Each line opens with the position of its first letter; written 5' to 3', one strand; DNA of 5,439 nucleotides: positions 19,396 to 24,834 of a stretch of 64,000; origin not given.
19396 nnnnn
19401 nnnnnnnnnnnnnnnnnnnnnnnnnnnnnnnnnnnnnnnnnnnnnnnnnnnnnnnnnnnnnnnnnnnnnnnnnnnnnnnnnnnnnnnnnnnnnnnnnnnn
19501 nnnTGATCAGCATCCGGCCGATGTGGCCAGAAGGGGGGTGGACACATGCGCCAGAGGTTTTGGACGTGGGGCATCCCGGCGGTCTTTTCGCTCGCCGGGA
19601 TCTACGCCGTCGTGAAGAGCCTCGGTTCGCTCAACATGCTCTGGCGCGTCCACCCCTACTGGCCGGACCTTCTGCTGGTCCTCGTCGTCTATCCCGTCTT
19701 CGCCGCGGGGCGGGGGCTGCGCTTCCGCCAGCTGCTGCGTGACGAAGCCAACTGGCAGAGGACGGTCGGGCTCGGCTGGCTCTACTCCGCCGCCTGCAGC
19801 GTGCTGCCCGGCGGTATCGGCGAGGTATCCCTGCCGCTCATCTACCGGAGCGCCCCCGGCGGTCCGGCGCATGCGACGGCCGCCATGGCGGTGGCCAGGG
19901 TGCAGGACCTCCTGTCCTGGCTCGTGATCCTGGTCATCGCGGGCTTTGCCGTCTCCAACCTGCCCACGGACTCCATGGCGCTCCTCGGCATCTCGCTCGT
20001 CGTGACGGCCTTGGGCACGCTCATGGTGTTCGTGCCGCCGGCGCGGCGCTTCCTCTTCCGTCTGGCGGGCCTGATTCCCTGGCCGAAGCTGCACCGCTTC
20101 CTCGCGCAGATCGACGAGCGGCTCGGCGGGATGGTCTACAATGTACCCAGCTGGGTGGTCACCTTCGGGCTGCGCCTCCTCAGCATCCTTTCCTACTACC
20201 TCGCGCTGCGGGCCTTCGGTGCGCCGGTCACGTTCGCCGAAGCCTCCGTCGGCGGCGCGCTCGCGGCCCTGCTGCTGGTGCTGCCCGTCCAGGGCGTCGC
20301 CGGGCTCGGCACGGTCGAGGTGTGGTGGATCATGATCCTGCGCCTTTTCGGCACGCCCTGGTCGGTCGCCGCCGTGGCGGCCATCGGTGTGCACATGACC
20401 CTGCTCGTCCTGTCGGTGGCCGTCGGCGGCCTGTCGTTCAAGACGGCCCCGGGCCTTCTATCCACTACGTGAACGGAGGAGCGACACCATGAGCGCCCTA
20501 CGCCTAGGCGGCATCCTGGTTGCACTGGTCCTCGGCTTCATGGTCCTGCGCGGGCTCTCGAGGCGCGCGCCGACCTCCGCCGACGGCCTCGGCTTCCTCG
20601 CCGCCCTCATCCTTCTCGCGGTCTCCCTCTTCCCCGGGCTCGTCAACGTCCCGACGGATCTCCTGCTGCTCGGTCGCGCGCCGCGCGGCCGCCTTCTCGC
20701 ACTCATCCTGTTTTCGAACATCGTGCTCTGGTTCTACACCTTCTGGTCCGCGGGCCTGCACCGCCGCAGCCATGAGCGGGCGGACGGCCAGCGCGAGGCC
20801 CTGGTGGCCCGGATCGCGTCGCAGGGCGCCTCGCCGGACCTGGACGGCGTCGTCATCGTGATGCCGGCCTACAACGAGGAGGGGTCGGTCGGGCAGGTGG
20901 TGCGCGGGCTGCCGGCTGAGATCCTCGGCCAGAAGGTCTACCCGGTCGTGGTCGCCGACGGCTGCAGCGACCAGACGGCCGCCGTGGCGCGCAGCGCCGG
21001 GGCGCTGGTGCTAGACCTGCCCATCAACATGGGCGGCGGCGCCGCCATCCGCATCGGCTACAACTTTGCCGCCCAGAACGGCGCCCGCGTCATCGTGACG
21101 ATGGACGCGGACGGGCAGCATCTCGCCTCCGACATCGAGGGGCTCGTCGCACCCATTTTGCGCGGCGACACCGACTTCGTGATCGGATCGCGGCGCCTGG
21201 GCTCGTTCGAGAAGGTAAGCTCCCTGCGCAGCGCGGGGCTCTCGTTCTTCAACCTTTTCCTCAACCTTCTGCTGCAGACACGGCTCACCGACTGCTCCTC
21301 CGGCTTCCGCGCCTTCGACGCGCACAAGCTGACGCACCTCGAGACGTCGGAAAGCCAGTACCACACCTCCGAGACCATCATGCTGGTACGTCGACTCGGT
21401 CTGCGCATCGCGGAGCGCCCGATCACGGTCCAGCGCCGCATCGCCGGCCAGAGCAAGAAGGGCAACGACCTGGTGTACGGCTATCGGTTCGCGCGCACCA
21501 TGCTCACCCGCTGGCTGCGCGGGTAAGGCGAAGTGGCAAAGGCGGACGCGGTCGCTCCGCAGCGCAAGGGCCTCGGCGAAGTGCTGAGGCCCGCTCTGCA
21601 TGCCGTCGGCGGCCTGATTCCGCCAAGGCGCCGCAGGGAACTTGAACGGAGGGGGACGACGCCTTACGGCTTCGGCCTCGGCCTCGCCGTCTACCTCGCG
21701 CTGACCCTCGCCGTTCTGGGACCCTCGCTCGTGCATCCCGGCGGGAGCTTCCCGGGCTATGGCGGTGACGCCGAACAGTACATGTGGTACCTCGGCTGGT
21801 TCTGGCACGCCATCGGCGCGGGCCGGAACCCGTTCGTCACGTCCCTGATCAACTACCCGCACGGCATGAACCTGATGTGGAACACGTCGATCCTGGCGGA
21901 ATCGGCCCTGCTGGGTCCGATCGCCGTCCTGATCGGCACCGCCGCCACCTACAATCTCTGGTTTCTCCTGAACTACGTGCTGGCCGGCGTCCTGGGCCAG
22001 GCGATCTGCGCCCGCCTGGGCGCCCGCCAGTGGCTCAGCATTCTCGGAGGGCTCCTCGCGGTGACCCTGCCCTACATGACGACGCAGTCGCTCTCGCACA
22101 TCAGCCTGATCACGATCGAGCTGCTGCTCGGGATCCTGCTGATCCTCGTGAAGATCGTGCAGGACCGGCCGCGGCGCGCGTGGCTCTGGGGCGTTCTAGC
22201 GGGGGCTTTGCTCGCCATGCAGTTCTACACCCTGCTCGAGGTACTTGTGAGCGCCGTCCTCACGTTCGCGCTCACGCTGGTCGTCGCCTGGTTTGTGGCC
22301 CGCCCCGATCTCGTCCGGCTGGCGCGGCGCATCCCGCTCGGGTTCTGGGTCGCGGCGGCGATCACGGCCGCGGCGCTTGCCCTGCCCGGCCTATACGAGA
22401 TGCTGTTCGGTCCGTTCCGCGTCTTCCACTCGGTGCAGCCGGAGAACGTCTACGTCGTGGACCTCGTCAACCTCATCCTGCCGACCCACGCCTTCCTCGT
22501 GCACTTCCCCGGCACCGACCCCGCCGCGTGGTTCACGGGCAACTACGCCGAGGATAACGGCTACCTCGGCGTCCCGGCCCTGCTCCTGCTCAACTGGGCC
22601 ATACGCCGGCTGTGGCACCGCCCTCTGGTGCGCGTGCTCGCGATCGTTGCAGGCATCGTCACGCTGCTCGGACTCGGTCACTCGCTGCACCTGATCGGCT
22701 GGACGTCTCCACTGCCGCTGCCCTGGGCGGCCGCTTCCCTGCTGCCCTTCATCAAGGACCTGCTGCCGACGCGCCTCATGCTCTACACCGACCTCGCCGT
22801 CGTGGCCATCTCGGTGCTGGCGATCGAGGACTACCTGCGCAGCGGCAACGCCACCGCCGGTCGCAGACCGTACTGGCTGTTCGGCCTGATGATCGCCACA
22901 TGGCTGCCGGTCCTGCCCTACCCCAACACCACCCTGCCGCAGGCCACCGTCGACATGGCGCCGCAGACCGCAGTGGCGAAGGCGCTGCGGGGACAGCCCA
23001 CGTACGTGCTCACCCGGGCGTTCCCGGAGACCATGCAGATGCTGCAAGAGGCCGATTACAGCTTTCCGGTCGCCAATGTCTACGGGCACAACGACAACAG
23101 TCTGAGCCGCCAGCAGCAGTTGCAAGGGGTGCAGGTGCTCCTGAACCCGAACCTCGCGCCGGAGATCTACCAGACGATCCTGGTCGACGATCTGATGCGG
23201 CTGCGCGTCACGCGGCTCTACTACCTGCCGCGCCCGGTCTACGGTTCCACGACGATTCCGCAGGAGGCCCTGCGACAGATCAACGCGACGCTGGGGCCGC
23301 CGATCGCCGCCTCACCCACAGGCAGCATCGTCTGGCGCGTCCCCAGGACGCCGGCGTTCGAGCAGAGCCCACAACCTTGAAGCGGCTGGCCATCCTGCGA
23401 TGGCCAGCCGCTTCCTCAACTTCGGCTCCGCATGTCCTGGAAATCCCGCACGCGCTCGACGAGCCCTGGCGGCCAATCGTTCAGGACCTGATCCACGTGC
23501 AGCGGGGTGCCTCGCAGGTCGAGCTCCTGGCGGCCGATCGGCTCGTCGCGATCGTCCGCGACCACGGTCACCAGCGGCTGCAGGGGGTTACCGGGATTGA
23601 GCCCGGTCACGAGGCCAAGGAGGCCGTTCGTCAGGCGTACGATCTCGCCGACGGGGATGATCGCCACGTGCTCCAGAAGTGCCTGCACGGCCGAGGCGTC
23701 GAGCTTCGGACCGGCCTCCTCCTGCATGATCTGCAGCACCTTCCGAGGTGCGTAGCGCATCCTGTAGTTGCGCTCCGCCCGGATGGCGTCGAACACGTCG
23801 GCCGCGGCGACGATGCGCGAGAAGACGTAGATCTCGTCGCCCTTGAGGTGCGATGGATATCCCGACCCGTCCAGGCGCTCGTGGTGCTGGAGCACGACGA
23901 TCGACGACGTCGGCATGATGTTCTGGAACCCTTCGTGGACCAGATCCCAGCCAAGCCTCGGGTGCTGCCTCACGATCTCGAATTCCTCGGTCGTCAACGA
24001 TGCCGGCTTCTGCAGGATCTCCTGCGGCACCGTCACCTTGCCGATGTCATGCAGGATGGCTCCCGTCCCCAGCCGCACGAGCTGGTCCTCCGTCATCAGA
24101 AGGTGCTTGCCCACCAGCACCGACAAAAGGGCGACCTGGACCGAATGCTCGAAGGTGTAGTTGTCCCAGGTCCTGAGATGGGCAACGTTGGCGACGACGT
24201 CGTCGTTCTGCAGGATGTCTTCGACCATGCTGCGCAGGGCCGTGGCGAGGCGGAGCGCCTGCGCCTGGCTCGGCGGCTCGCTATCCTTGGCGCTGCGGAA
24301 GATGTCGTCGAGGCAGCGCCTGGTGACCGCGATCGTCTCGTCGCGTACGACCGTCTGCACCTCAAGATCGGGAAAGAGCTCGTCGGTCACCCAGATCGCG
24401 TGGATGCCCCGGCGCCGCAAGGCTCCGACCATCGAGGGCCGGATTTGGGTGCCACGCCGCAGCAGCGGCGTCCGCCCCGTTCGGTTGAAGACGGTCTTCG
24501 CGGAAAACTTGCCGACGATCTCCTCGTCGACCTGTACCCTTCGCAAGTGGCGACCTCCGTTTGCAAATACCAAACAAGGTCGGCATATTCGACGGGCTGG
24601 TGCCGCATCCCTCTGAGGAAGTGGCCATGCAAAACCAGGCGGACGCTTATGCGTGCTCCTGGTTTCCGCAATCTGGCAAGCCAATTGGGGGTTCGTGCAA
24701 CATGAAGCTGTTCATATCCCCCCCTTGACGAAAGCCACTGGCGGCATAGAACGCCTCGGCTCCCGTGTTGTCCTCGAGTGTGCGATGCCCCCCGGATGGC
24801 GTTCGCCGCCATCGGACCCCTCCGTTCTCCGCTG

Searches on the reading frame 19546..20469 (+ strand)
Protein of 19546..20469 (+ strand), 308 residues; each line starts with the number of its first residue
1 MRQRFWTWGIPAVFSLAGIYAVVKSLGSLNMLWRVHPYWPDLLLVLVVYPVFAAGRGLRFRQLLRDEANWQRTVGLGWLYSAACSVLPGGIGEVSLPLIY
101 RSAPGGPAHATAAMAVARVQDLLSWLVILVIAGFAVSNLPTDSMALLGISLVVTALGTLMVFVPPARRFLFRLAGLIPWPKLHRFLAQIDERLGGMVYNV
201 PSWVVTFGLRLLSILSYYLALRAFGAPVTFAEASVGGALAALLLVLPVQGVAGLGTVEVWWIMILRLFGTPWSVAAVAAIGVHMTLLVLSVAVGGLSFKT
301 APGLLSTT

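Call 51: search_protein_families(library=pfam, proteins=[window:19546-20469:+], max_evalue=0.00001)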
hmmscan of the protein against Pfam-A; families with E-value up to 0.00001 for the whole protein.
window:19546-20469:+ (308 aa): 1 family
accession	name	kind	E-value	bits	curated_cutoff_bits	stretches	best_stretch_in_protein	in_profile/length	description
PF03706.18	LPG_synthase_TM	-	2.3e-14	54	33.4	1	31-294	27-302/302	Lysylphosphatidylglycerol synthase TM region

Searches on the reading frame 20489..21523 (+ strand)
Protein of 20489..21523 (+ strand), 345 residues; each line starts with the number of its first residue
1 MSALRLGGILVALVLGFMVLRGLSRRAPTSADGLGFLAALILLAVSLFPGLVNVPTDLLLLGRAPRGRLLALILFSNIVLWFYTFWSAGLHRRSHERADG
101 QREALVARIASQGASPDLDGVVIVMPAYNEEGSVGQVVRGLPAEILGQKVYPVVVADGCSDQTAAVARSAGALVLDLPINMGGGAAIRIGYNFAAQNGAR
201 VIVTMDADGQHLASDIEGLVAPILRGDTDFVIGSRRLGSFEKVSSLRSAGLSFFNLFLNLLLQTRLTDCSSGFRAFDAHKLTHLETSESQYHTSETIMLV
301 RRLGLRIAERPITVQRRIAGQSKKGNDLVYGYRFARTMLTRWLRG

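Call 51: search_protein_families(library=pfam, proteins=[window:20489-21523:+], max_evalue=0.00001)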
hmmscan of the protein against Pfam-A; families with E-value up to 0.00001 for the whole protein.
window:20489-21523:+ (345 aa): 1 family
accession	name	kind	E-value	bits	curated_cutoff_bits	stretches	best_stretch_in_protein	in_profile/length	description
PF00535.33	Glycos_transf_2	-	2.2e-18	67.2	23.3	1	123-278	2-161/168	Glycosyl transferase family 2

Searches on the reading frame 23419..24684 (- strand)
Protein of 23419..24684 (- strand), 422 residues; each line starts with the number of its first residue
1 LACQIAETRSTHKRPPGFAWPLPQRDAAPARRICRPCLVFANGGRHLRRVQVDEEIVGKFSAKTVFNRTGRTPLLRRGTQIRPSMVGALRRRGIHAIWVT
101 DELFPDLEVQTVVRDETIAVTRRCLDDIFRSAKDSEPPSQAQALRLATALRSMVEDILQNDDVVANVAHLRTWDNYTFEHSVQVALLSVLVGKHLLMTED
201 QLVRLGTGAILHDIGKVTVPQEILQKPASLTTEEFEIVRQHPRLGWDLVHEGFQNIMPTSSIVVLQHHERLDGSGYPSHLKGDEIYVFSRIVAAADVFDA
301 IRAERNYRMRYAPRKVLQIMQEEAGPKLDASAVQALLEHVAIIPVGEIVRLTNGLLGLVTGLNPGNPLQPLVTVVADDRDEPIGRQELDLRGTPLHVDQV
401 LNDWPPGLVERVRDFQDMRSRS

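Call 51: search_protein_families(library=pfam, proteins=[window:23419-24684:-], max_evalue=0.00001)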
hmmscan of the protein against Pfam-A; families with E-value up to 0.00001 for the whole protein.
window:23419-24684:- (422 aa): 2 families
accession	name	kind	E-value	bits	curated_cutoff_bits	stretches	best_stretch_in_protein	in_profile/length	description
PF13487.12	HD_5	-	1.3e-29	103.5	27.2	1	176-330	13-168/170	HD domain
PF01966.28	HD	-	6.3e-17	62.4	22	1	177-300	1-115/116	HD domain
